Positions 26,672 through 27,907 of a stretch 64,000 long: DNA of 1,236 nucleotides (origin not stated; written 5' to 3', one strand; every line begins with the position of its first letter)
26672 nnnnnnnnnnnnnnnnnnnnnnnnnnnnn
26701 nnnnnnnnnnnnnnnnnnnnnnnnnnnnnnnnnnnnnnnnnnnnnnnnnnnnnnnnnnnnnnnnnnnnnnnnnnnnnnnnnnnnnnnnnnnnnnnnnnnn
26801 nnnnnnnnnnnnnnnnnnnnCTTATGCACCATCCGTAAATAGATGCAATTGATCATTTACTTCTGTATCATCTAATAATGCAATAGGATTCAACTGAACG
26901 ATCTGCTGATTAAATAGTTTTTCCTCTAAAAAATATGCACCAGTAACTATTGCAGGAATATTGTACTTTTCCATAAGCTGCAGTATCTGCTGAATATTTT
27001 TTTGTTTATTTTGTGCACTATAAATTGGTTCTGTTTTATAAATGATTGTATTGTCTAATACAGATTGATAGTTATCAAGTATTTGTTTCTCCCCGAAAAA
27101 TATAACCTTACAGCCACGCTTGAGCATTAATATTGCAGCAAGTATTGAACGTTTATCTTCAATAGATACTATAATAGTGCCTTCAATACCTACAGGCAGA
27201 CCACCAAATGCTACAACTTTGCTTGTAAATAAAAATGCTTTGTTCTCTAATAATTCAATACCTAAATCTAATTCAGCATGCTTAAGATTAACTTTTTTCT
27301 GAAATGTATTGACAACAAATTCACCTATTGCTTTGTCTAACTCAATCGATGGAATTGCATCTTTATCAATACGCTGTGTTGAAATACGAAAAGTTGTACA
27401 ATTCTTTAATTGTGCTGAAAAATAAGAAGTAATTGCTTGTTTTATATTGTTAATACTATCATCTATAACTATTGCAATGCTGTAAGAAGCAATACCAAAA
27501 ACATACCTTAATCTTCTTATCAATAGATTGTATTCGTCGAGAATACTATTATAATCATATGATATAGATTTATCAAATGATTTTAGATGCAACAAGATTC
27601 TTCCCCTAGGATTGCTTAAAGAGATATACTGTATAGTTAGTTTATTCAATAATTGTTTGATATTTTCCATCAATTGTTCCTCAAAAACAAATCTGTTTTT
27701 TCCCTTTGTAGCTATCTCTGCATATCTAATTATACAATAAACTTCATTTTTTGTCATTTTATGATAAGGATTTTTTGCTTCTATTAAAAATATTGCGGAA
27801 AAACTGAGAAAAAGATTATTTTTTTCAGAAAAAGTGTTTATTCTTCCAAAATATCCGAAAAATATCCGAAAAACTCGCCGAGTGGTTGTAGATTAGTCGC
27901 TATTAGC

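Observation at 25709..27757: SAMP(GG)-NcsA tRNA-thiolation operon headed by a ThiI-like THUMP protein with a dead PP-loop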

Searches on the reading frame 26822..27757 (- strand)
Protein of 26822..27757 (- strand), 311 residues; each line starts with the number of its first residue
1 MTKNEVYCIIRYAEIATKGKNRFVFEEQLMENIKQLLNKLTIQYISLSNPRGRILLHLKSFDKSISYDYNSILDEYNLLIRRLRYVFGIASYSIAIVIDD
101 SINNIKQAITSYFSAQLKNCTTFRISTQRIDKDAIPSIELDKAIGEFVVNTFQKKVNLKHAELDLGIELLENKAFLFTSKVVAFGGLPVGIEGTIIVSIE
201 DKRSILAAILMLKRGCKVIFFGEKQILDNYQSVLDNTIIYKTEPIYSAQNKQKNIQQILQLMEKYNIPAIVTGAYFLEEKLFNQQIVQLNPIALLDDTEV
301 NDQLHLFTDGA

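Call 3: search_protein_families(library=pfam, proteins=[window:26822-27757:-], max_evalue=0.1)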
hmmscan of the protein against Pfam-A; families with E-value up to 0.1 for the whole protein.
window:26822-27757:- (311 aa): 4 families
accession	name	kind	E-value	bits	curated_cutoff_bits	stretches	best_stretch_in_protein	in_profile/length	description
PF22025.1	ThiI_fer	-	4e-16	59.6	25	1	8-93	2-72/72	ThiI ferredoxin-like domain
PF02926.22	THUMP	-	4.2e-09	37.1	20.6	1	101-178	3-83/84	THUMP domain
PF16921.10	Tex_YqgF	-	0.00073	20.4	27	1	213-273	11-62/126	Tex protein YqgF-like domain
PF05889.19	SepSecS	-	0.072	12.2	21.1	0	243-283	162-202/389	O-phosphoseryl-tRNA(Sec) selenium transferase, SepSecS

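Call 4: search_protein_families(library=ncbifam, proteins=[window:26822-27757:-], max_evalue=0.1)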
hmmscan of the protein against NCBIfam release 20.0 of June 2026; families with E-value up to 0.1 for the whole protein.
window:26822-27757:- (311 aa): 8 families
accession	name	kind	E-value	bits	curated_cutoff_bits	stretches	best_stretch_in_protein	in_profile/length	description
TIGR00342.1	TIGR00342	equivalog_domain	2.2e-34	119.2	264.5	1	9-220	2-201/373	tRNA uracil 4-sulfurtransferase ThiI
NF041172.1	AcrlCoa_red_Thmprot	equivalog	0.00065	18.7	500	1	207-279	241-313/334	acryloyl-CoA reductase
NF040721.1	Trm14_Arch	equivalog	0.0017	17.5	280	1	37-173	19-148/370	tRNA (guanine(6)-N2)-methyltransferase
TIGR03590.1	PseG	equivalog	0.012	15.2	153.55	1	209-299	26-114/280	UDP-2,4-diacetamido-2,4,6-trideoxy-beta-L-altropyranose hydrolase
NF040850.1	Trm14_Thcoccales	equivalog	0.017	14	480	1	67-176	62-178/365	tRNA (guanine(6)-N2)-methyltransferase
TIGR01509.1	HAD-SF-IA-v3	subfamily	0.018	15.2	29.4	1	27-108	64-144/154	HAD-IA family hydrolase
NF010344.0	PRK13771.1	subfamily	0.018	14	349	1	202-279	235-312/334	putative alcohol dehydrogenase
NF041443.1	DDRRRQL_YjdP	equivalog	0.05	13.8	90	0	93-116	20-43/101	DDRRRQL repeat protein YjdP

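Call 5: find_homologous_proteins(query=window:26822-27757:-, max_evalue=0.001)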
Query window:26822-27757:- (311 aa): 629 proteins with E <= 0.001 among 2634 candidates; the best 120 are listed.
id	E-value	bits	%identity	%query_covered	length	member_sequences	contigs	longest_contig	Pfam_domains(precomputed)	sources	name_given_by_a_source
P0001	8.2e-195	664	100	100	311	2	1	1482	PF02926.23,PF22025.2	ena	-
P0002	4.6e-146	504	76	100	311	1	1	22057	PF02926.23,PF22025.2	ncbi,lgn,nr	ncbi:hypothetical protein HZA96_02940 [Candidatus Woesearchaeota archaeon]|nr:hypothetical protein [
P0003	6.0e-63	231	42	98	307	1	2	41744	PF02926.23,PF22025.2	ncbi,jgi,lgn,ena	-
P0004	2.6e-36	144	33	95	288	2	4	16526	PF02926.23,PF22025.2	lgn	-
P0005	2.9e-36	144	33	96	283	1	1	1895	PF02926.23,PF22025.2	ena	-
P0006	3.1e-36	144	38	68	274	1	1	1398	PF02926.23,PF02568.21,PF22025.2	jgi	-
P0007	6.4e-36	143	34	95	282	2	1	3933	PF02926.23,PF02568.21,PF22025.2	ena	-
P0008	1.3e-35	142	41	68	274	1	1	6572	PF02926.23,PF22025.2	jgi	-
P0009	7.4e-35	139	33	95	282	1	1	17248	PF02926.23,PF02568.21,PF22025.2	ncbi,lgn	-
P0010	1.0e-34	139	40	68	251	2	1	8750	PF02926.23,PF22025.2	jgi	-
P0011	1.1e-34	138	35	95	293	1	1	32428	PF02926.23,PF02568.21,PF22025.2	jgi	jgi:thiamine biosynthesis protein ThiI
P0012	1.3e-34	138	35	95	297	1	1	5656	PF02926.23,PF02568.21,PF22025.2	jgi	jgi:thiamine biosynthesis protein ThiI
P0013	4.3e-34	137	32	96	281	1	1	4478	PF02926.23,PF22025.2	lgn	-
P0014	1.0e-33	135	38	72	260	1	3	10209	PF02926.23,PF22025.2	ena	-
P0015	1.0e-33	135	34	96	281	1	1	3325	PF02926.23,PF22025.2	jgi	jgi:thiamine biosynthesis protein ThiI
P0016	1.1e-33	135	41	68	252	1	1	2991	PF02926.23,PF22025.2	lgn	-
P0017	1.3e-33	135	34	95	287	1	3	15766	PF02926.23,PF02568.21,PF22025.2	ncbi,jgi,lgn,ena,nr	ncbi:hypothetical protein KY336_04110 [Candidatus Woesearchaeota archaeon]|nr:hypothetical protein [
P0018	1.4e-33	135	39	72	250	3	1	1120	PF02926.23,PF22025.2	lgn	-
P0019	2.0e-33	134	41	70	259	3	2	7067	PF02926.23,PF22025.2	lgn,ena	-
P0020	2.2e-33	134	37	91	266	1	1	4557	PF02926.23,PF22025.2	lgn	-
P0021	3.2e-33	134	39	71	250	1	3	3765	PF02926.23,PF22025.2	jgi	-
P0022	8.9e-33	132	40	69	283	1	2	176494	PF02926.23,PF22025.2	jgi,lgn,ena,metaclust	metaclust:\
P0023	1.0e-32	132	42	68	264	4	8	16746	PF02926.23,PF22025.2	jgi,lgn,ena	-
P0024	4.4e-32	130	33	95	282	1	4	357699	PF02926.23,PF02568.21,PF22025.2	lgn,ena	-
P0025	5.6e-32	130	33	96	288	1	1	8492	PF02926.23,PF22025.2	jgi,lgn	jgi:thiamine biosynthesis protein ThiI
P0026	1.6e-31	128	39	70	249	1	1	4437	PF02926.23,PF02568.21,PF22025.2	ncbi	-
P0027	2.2e-31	128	30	96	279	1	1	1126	PF02926.23,PF02568.21,PF22025.2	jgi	jgi:thiamine biosynthesis protein ThiI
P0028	3.8e-31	127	38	69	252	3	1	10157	PF02926.23,PF22025.2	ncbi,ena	-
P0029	5.1e-31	126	39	70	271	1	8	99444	PF02926.23,PF02568.21,PF22025.2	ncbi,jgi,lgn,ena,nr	ncbi:MAG: THUMP domain-containing protein [Candidatus Woesearchaeota archaeon]|jgi:thiamine biosynth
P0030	6.8e-31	126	35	76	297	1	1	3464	PF02926.23,PF22025.2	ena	-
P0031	3.7e-30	124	37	69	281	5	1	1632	PF02926.23,PF22025.2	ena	-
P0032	4.6e-30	123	39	68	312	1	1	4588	PF02926.23,PF22025.2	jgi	jgi:tRNA uracil 4-sulfurtransferase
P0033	8.2e-30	122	32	94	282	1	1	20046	PF02926.23,PF02568.21,PF22025.2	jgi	jgi:thiamine biosynthesis protein ThiI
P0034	8.5e-30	122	37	70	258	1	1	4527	PF02926.23,PF22025.2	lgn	-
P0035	1.1e-29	122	40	68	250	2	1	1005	PF02926.23,PF02568.21,PF22025.2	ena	-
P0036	2.5e-29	121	34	93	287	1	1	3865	PF02926.23,PF22025.2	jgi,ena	-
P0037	2.6e-29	121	39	70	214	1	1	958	PF02926.23,PF22025.2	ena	-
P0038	4.2e-29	120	36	85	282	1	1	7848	PF02926.23,PF22025.2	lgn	-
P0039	7.7e-29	119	32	95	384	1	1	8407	PF02926.23,PF22025.2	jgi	jgi:thiamine biosynthesis protein ThiI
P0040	7.7e-29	119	38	67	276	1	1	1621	PF02926.23,PF22025.2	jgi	jgi:adenylyl- and sulfurtransferase ThiI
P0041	9.3e-29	119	39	69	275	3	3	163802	PF02926.23,PF22025.2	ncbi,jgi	-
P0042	1.8e-28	118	30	96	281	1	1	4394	PF02926.23,PF22025.2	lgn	-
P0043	2.3e-28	118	35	70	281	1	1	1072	PF02926.23,PF22025.2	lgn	-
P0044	2.3e-28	118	34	85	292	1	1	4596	PF02926.23,PF02568.21,PF22025.2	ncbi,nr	ncbi:hypothetical protein GF371_04530 [Candidatus Woesearchaeota archaeon]|nr:hypothetical protein [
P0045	2.6e-28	118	39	67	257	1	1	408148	PF02926.23,PF22025.2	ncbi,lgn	-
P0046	2.8e-28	117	38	76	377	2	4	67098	PF06508.20,PF02926.23,PF02568.21,PF22025.2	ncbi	ncbi:MAG: tRNA uracil 4-sulfurtransferase ThiI [Thermoplasmata archaeon]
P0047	3.0e-28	117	31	97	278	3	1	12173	PF02926.23,PF22025.2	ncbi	-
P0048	4.2e-28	117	37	72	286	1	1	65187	PF02926.23,PF22025.2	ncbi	ncbi:MAG: THUMP domain-containing protein [archaeon]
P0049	5.2e-28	117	33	89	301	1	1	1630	PF02926.23,PF02568.21,PF22025.2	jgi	-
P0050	2.4e-27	114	39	70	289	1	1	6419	PF02926.23,PF02568.21,PF22025.2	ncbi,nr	ncbi:hypothetical protein KY340_01170 [Candidatus Woesearchaeota archaeon]|nr:hypothetical protein [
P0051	2.4e-27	114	39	68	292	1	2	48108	PF02926.23,PF22025.2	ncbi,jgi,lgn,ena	-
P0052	5.7e-27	113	37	68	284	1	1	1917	PF02926.23,PF22025.2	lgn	-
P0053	6.9e-27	113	38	68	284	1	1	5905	PF02926.23,PF22025.2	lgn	-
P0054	8.7e-27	113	39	70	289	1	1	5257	PF02926.23,PF02568.21,PF22025.2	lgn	-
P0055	1.5e-26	112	36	68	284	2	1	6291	PF02926.23,PF22025.2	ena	-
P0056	2.0e-26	111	32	96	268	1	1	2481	PF02926.23,PF22025.2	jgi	jgi:thiamine biosynthesis protein ThiI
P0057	6.2e-26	110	36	72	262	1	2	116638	PF02926.23,PF22025.2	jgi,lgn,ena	-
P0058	9.5e-26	109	31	95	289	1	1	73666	PF02926.23,PF22025.2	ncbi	ncbi:MAG: THUMP domain-containing protein [Nanobdellota archaeon]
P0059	1.2e-25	109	37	70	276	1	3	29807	PF02926.23,PF22025.2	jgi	jgi:thiamine biosynthesis protein ThiI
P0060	1.9e-25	108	31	83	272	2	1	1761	PF02926.23,PF22025.2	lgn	-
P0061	2.3e-25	108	31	97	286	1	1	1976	PF02926.23,PF22025.2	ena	-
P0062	3.1e-25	107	33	74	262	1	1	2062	PF02926.23,PF22025.2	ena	-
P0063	3.2e-25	107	29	95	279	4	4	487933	PF02926.23,PF22025.2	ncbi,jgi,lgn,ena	-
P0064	3.4e-25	107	34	68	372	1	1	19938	PF06508.20,PF02926.23,PF02568.21,PF22025.2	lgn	-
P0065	5.5e-25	107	35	69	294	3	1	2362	PF02926.23,PF22025.2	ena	-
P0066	5.8e-25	107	36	71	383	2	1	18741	PF06508.20,PF02926.23,PF02568.21,PF22025.2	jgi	-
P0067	7.3e-25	106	30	96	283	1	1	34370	PF02926.23,PF22025.2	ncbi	-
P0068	1.8e-24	105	35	70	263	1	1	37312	PF02926.23,PF22025.2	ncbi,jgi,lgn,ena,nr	ncbi:MAG TPA: THUMP domain-containing protein [Candidatus Binatia bacterium]|nr:THUMP domain-contain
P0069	2.0e-24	105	34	70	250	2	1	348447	PF02926.23,PF22025.2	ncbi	-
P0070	2.1e-24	105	33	70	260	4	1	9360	PF02926.23,PF22025.2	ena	-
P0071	2.6e-24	104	30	97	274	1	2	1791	PF02926.23,PF22025.2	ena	-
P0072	2.7e-24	104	34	68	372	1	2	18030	PF06508.20,PF02926.23,PF02568.21,PF22025.2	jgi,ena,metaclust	metaclust:\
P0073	3.7e-24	104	28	96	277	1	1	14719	PF02926.23,PF22025.2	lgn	-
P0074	4.4e-24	104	37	71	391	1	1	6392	PF06508.20,PF02926.23,PF02568.21,PF22025.2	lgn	-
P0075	4.4e-24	104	31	84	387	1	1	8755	PF02926.23,PF02568.21,PF22025.2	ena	-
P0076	6.5e-24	103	32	84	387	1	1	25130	PF02926.23,PF02568.21,PF22025.2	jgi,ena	-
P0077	6.6e-24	103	31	84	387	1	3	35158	PF02926.23,PF02568.21,PF22025.2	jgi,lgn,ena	-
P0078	7.3e-24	103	31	84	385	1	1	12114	PF02926.23,PF02568.21,PF22025.2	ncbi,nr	ncbi:MAG: tRNA 4-thiouridine(8) synthase ThiI [Thermosipho sp. (in: Bacteria)]|nr:tRNA 4-thiouridine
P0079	1.1e-23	102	31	84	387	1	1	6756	PF02926.23,PF02568.21,PF22025.2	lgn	-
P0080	1.1e-23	102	31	91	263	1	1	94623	PF02926.23,PF22025.2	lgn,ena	-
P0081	1.2e-23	102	35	70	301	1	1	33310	PF02926.23,PF22025.2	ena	-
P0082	1.2e-23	102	31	84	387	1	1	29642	PF02926.23,PF02568.21,PF22025.2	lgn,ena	-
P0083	1.2e-23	102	31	84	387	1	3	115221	PF02926.23,PF02568.21,PF22025.2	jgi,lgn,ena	-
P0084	1.2e-23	102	31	84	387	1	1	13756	PF02926.23,PF02568.21,PF22025.2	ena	-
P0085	1.3e-23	102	31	84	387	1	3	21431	PF02926.23,PF02568.21,PF22025.2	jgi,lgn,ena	-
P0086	1.4e-23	102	34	68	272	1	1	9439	PF02926.23,PF02568.21,PF22025.2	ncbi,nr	ncbi:tRNA 4-thiouridine(8) synthase ThiI, partial [Candidatus Woesearchaeota archaeon]|nr:tRNA 4-thi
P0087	1.6e-23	102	37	68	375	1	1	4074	PF06508.20,PF02926.23,PF02568.21,PF22025.2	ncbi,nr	ncbi:tRNA 4-thiouridine(8) synthase ThiI [Candidatus Woesearchaeota archaeon]|nr:tRNA 4-thiouridine(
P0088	1.6e-23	102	34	70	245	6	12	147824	PF02926.23,PF22025.2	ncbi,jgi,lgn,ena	-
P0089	2.1e-23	101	31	84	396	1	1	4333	PF02926.23,PF02568.21,PF22025.2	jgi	-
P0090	2.2e-23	101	31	84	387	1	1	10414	PF02926.23,PF02568.21,PF22025.2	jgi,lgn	-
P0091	2.2e-23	101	31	84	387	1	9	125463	PF02926.23,PF02568.21,PF22025.2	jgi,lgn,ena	-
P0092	2.4e-23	101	31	84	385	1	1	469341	PF02926.23,PF02568.21,PF22025.2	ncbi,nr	ncbi:MAG: tRNA 4-thiouridine(8) synthase ThiI [Thermosipho sp. (in: Bacteria)]|nr:tRNA 4-thiouridine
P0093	2.4e-23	101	31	84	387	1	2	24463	PF02926.23,PF02568.21,PF22025.2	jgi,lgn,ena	-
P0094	2.8e-23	101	32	73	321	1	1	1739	PF02926.23,PF02568.21,PF22025.2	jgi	jgi:thiamine biosynthesis protein ThiI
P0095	3.2e-23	101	36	69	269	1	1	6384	PF02926.23,PF22025.2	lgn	-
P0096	3.2e-23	101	38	68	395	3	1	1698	PF06508.20,PF02926.23,PF02568.21,PF22025.2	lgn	-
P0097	6.5e-23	100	36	69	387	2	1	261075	PF06508.20,PF02926.23,PF02568.21,PF22025.2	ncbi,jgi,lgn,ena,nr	ncbi:tRNA 4-thiouridine(8) synthase ThiI [Candidatus Woesearchaeota archaeon]|nr:tRNA 4-thiouridine(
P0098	9.4e-23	99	36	68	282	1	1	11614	PF02926.23,PF22025.2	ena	-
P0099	1.6e-22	99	34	76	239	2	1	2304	PF03054.23,PF06508.20,PF02926.23,PF02568.21,PF22025.2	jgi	-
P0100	1.6e-22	99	31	95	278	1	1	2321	PF02926.23,PF22025.2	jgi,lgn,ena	-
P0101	2.8e-22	98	34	76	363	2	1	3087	PF03054.23,PF06508.20,PF02926.23,PF02568.21,PF22025.2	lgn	-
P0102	6.8e-22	96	36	71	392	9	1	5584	PF06508.20,PF02926.23,PF02568.21,PF22025.2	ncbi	-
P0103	8.0e-22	96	33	69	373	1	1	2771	PF02926.23,PF02568.21,PF22025.2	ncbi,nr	ncbi:tRNA 4-thiouridine(8) synthase ThiI [Candidatus Micrarchaeota archaeon]|nr:tRNA 4-thiouridine(8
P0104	1.2e-21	96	32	83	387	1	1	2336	PF06508.20,PF02926.23,PF02568.21,PF22025.2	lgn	-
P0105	1.5e-21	95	34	76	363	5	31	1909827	PF06508.20,PF02926.23,PF02568.21,PF22025.2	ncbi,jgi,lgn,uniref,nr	ncbi:tRNA 4-thiouridine(8) synthase ThiI [Pyrococcus furiosus DSM 3638]|uniref:Probable tRNA sulfurt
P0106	2.1e-21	95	34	70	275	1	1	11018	PF02926.23,PF22025.2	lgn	-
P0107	2.2e-21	95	34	76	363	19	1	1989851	PF03054.23,PF06508.20,PF02926.23,PF02568.21,PF22025.2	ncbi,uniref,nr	ncbi:tRNA uracil 4-sulfurtransferase ThiI [Thermococcus sp. 2319x1]|uniref:tRNA uracil 4-sulfurtrans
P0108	2.3e-21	95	34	68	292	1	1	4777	PF02926.23,PF22025.2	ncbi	-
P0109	2.5e-21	95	34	68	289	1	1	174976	PF02926.23,PF02568.21,PF22025.2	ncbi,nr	ncbi:tRNA 4-thiouridine(8) synthase ThiI [Candidatus Bathyarchaeota archaeon]|nr:tRNA 4-thiouridine(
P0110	2.6e-21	95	36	76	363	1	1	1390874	PF06508.20,PF02926.23,PF02568.21,PF22025.2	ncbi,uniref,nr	ncbi:tRNA 4-thiouridine(8) synthase ThiI [Thermococcus sp. M36]|uniref:tRNA uracil 4-sulfurtransfera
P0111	4.4e-21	94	34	76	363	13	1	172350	PF03054.23,PF06508.20,PF02926.23,PF02568.21,PF22025.2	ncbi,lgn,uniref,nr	ncbi:tRNA uracil 4-sulfurtransferase ThiI [Thermococcus alcaliphilus]|uniref:tRNA uracil 4-sulfurtra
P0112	4.4e-21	94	28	86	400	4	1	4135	PF02926.23,PF02568.21,PF22025.2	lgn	-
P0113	4.5e-21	94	35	69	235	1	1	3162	PF02926.23,PF02568.21,PF22025.2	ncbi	ncbi:MAG: THUMP domain-containing protein, partial [Thermoproteota archaeon]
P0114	4.9e-21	94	32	83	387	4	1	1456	PF02926.23,PF02568.21,PF22025.2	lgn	-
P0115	5.3e-21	94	35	68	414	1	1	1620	PF02926.23,PF02568.21,PF22025.2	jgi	-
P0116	5.6e-21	93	33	83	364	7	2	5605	PF06508.20,PF02926.23,PF02568.21,PF22025.2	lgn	-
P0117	7.2e-21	93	35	68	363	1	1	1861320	PF06508.20,PF02926.23,PF02568.21,PF22025.2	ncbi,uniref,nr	ncbi:Putative thiamine biosynthesis protein THII [Pyrococcus sp. NA2]|uniref:tRNA uracil 4-sulfurtra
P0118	7.3e-21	93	35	69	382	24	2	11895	PF06508.20,PF02926.23,PF02568.21,PF22025.2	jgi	jgi:thiamine biosynthesis protein ThiI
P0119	1.0e-20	93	33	70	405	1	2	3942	PF06508.20,PF02926.23,PF02568.21,PF22025.2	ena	-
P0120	1.0e-20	93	36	68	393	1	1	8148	PF06508.20,PF02926.23,PF02568.21,PF22025.2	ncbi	-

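Call 10: find_related_loci(query=A1, collection=genome_contigs, flank=6000)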
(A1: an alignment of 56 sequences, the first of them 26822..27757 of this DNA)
Query A1 (311 aa) in genome_contigs; peptide patterns used: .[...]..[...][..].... (x = any residue, [..] = any of these).
600 stretches matched a pattern (row limit reached: there are more); 583 encode a relative of the query (tblastn E <= 1e-3); the best 80 are kept; 80 distinct loci.
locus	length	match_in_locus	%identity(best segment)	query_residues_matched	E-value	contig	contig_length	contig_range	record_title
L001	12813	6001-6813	34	9-304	8e-44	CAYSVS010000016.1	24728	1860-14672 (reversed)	MAG TPA_asm: uncultured Methanosarcinales archaeon isolate SRP141376_co4_88 genome assembly, contig: NODE_3633_length_24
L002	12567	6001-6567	37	9-220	3e-38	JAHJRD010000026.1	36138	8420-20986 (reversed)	MAG: Nanoarchaeota archaeon isolate OS_PC_MetaG.mb.129 OS_PC_MetaG.mb.129_k141_150406, whole genome shotgun sequence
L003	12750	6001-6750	39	9-271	2e-42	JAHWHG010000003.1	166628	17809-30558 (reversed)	MAG: Candidatus Woesearchaeota archaeon isolate FT2_348 k127_10339964, whole genome shotgun sequence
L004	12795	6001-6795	31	6-305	6e-36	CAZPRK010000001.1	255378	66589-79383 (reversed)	MAG TPA_asm: uncultured Methanosarcinales archaeon isolate SRP200020_co5_145 genome assembly, contig: NODE_30_length_255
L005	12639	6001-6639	36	9-224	4e-36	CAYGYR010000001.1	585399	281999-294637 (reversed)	MAG TPA_asm: uncultured Methanosarcinales archaeon isolate ERP119294_co1_430 genome assembly, contig: NODE_8_length_5853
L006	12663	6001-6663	38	9-245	4e-35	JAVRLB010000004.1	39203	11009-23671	MAG: Thermoplasmatota archaeon isolate TVZ.SD19.217 Thermoplasmatota_11_MX4.25_57_39204_159.719963, whole genome shotgun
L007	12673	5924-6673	34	8-244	4e-35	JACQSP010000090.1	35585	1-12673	MAG: Candidatus Woesearchaeota archaeon isolate NC_groundwater_1388_Ag_S-0.2um_34_95 S_p2_S4_coassembly_k141_2506219, wh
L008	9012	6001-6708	32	2-246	1e-34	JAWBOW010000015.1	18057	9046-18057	MAG: Candidatus Woesearchaeota archaeon isolate HHBFW-2_201803_bins_274 HHBFW-2_201803_bins_274_scaffold_15, whole genom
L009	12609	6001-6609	35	9-231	2e-34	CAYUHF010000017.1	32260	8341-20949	MAG TPA_asm: uncultured Methanosarcinales archaeon isolate SRP332253_co2_76 genome assembly, contig: NODE_1212_length_32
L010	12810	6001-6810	29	9-303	4e-32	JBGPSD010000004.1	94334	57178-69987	MAG: Candidatus Nanoarchaeia archaeon isolate OBJ1_062018_130_26 k141_18463_length_94334_cov_11.0000, whole genome shotg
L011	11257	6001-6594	32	9-226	3e-31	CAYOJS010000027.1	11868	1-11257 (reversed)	MAG TPA_asm: uncultured Methanosarcinales archaeon isolate SRP050083_co3_649 genome assembly, contig: NODE_4788_length_1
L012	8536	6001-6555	37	9-216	3e-31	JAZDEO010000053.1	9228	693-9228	MAG: archaeon isolate MEGAHIT-group-0.155 k141_13625099, whole genome shotgun sequence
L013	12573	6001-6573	36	9-218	1e-30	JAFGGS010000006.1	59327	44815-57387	MAG: Candidatus Woesearchaeota archaeon isolate Zod_Metabat.140 k87_3074020, whole genome shotgun sequence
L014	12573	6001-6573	36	9-219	6e-30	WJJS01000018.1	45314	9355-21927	MAG: Candidatus Woesearchaeota archaeon isolate Bin_272 k141_2221213, whole genome shotgun sequence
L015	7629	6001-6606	37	7-220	2e-29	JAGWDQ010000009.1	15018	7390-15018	MAG: Candidatus Altarchaeum sp. isolate HURL_140 BJP_V-140m-2014_1100_length_15018_cov_3386.09, whole genome shotgun seq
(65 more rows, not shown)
